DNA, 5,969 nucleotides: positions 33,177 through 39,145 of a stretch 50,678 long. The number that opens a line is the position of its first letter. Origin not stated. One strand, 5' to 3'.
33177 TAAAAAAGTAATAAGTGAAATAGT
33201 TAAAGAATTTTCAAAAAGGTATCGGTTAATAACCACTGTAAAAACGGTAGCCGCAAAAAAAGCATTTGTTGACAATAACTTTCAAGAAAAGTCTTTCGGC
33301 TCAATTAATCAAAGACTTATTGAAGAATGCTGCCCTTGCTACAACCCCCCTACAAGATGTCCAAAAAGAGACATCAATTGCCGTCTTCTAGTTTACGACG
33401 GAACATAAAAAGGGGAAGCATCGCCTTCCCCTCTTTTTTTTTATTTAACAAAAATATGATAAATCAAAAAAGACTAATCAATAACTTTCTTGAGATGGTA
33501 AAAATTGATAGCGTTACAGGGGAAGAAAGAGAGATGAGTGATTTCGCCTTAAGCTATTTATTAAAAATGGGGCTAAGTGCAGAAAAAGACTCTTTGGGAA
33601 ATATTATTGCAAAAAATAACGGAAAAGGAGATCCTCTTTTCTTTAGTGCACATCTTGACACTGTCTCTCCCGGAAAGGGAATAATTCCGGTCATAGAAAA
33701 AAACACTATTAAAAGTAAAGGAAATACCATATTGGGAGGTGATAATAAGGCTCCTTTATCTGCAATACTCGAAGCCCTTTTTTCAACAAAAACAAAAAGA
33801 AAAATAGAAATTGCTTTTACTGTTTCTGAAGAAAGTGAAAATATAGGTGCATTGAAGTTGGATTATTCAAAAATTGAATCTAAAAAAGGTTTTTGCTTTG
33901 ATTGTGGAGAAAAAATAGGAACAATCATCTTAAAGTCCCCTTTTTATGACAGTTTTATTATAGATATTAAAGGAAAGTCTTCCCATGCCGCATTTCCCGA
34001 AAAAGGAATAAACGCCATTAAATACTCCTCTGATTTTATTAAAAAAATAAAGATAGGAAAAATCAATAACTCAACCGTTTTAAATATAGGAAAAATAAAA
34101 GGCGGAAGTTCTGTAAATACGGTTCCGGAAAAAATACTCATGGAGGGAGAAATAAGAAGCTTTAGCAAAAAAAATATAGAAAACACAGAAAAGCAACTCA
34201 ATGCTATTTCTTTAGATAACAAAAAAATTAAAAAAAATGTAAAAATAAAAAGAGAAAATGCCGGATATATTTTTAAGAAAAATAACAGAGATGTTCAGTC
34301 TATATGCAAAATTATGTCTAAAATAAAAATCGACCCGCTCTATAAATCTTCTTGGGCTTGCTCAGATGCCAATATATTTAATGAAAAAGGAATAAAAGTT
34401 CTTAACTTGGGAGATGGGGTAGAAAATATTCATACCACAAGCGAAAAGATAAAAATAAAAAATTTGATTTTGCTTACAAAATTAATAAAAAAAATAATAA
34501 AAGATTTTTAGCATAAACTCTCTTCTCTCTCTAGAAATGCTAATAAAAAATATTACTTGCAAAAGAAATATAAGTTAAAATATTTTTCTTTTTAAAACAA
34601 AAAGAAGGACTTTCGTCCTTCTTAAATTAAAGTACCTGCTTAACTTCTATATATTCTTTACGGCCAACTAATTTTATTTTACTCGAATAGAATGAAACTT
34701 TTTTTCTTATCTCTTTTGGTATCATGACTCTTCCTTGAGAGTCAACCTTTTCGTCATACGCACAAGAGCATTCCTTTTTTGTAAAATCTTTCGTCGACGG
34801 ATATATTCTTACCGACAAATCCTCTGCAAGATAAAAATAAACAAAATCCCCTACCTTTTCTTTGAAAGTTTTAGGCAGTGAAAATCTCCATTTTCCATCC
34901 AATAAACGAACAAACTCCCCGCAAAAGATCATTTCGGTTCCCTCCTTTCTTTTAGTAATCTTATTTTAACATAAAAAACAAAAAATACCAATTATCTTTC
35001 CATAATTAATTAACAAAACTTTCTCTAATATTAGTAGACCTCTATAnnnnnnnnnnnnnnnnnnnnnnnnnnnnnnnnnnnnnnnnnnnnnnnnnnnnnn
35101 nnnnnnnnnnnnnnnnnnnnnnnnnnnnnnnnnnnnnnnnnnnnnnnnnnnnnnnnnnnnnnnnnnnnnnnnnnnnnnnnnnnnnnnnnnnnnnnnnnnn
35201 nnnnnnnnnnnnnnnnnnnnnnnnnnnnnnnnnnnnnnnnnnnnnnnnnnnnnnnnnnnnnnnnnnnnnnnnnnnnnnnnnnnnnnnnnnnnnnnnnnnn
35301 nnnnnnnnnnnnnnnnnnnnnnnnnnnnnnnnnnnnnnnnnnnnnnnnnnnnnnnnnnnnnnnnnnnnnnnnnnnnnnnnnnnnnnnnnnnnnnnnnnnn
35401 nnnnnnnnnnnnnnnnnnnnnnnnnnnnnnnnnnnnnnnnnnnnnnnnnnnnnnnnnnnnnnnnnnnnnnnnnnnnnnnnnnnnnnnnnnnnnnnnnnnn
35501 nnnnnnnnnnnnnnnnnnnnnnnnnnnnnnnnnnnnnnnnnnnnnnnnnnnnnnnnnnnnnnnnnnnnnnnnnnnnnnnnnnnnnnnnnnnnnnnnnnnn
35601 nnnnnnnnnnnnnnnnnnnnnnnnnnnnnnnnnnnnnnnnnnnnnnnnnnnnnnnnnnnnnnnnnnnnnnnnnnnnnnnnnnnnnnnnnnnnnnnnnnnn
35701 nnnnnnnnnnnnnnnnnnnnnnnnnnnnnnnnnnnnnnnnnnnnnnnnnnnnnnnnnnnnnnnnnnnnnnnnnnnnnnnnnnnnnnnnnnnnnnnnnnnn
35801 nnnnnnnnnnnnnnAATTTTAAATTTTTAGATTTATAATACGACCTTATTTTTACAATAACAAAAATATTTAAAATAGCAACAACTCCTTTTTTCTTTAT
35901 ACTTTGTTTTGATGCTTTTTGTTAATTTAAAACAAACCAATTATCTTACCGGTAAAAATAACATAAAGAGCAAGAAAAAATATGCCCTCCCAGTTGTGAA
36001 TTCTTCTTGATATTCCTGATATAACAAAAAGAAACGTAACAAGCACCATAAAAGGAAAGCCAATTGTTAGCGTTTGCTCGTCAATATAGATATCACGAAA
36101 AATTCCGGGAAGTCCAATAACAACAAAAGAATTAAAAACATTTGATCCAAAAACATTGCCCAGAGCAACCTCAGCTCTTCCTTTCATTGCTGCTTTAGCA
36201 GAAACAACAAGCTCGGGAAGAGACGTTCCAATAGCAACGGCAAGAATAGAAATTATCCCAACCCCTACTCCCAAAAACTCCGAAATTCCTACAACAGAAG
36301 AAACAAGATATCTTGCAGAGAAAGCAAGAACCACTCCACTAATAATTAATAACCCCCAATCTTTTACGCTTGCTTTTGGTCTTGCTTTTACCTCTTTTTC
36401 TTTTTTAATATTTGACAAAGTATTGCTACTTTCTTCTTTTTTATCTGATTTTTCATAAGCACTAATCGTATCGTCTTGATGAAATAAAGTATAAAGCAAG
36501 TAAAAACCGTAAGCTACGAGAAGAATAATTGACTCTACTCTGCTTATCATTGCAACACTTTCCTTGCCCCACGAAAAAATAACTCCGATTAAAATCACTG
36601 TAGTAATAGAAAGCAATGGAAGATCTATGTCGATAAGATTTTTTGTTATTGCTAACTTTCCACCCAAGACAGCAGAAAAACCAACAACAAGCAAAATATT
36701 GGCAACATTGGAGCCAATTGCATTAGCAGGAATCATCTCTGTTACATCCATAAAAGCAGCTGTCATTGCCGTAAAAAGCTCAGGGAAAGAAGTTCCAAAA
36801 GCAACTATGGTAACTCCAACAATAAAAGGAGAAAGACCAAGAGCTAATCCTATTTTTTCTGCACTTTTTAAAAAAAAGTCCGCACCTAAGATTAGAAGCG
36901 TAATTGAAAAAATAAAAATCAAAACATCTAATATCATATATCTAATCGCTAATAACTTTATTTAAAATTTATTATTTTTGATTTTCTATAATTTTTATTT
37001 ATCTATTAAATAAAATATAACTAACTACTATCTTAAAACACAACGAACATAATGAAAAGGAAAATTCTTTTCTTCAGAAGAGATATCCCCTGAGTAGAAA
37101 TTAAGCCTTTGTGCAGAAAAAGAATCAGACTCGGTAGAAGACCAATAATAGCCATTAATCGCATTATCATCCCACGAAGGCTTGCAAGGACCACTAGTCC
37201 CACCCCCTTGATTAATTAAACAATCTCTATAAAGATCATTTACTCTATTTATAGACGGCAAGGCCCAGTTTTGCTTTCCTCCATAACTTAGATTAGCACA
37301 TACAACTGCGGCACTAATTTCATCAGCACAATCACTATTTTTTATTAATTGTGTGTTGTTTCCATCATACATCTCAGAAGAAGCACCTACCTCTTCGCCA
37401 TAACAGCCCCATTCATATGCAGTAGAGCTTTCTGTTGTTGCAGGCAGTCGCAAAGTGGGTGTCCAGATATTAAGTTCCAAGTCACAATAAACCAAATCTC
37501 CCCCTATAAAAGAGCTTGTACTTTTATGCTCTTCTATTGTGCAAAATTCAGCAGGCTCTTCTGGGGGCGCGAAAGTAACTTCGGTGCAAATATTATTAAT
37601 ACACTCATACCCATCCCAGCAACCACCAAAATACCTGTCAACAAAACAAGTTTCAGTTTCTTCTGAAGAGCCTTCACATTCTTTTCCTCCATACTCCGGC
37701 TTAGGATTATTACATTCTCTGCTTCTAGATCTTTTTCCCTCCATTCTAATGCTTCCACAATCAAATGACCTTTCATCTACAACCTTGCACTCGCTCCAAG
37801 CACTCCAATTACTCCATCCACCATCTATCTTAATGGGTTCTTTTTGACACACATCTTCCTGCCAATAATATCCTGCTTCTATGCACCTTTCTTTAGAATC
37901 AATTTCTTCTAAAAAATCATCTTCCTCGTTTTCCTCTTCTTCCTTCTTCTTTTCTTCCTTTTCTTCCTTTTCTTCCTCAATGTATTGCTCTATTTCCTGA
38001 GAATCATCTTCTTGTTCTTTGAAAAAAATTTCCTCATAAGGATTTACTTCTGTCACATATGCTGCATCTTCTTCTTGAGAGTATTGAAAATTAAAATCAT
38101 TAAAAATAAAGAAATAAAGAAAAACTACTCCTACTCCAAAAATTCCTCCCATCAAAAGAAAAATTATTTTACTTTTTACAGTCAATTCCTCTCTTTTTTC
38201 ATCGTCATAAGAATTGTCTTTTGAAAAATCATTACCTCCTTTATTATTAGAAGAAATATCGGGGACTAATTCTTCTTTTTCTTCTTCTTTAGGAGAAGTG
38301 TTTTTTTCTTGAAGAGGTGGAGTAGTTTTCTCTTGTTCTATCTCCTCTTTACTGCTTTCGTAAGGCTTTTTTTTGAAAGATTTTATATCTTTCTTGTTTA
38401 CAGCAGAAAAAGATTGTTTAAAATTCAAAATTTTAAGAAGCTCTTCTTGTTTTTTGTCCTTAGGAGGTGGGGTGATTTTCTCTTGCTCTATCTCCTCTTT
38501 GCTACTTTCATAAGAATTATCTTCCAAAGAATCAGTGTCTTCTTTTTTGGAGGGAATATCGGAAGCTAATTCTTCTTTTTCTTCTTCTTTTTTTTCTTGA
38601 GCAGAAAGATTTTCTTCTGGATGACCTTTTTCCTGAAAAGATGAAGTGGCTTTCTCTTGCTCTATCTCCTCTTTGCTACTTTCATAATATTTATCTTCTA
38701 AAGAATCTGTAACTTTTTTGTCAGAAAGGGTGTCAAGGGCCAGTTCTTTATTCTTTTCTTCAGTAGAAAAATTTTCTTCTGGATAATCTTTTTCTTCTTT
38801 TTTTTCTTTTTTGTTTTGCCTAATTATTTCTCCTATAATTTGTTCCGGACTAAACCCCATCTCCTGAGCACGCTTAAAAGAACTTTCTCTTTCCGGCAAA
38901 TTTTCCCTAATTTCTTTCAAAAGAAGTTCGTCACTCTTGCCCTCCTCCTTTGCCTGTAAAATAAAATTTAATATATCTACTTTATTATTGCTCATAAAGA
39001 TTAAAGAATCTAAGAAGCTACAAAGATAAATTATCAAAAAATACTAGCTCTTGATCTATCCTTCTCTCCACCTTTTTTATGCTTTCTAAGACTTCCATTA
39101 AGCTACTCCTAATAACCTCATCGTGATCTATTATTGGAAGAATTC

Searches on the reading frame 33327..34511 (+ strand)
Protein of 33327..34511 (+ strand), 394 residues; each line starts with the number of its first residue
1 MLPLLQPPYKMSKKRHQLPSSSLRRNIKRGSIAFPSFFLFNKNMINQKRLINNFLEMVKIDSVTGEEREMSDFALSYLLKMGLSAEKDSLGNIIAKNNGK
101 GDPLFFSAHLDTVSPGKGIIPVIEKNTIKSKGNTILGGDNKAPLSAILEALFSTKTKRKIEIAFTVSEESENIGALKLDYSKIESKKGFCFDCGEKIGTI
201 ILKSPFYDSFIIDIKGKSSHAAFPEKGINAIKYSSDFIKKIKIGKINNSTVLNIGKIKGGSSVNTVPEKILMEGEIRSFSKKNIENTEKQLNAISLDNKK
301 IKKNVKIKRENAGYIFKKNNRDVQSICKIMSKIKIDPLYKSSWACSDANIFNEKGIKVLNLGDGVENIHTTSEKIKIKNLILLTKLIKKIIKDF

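Call 10: search_protein_families(library=pfam, proteins=[window:33327-34511:+], max_evalue=0.001)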
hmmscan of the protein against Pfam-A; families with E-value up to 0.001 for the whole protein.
window:33327-34511:+ (394 aa): 4 families
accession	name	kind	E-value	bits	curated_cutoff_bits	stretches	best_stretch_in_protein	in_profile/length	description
PF07687.19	M20_dimer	-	3.8e-14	53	21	1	209-294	8-98/107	Peptidase dimerisation domain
PF01546.33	Peptidase_M20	-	3.4e-10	40.6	24.6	1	106-392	2-205/206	Peptidase family M20/M25/M40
PF04389.22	Peptidase_M28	-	5.1e-06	26.8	21.3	0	92-175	1-73/193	Peptidase family M28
PF05343.19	Peptidase_M42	-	0.00019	21.1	23.2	0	138-192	133-189/292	M42 glutamyl aminopeptidase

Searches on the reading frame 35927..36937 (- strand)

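Call 11: search_protein_families(library=pfam, proteins=[window:35927-36937:-], max_evalue=0.001)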
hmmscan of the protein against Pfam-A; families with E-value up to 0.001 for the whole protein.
window:35927-36937:- (336 aa): 1 family
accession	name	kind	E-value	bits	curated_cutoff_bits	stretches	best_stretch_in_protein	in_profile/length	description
PF01699.29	Na_Ca_ex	-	3.5e-62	209.3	24.9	2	5-151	3-150/151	Sodium/calcium exchanger protein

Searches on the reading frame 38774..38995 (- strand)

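Call 69: search_protein_families(library=pfam, proteins=[window:38774-38995:-], max_evalue=10)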
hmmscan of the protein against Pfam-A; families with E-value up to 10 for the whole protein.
seq(74 aa): 2 families
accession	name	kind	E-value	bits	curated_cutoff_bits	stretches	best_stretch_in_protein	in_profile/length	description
PF12536.13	DUF3734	-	0.068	13.9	22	1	25-71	23-72/106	Patatin phospholipase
PF09278.17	MerR-DNA-bind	-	0.086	13.9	25.4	0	7-33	2-24/65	MerR, DNA binding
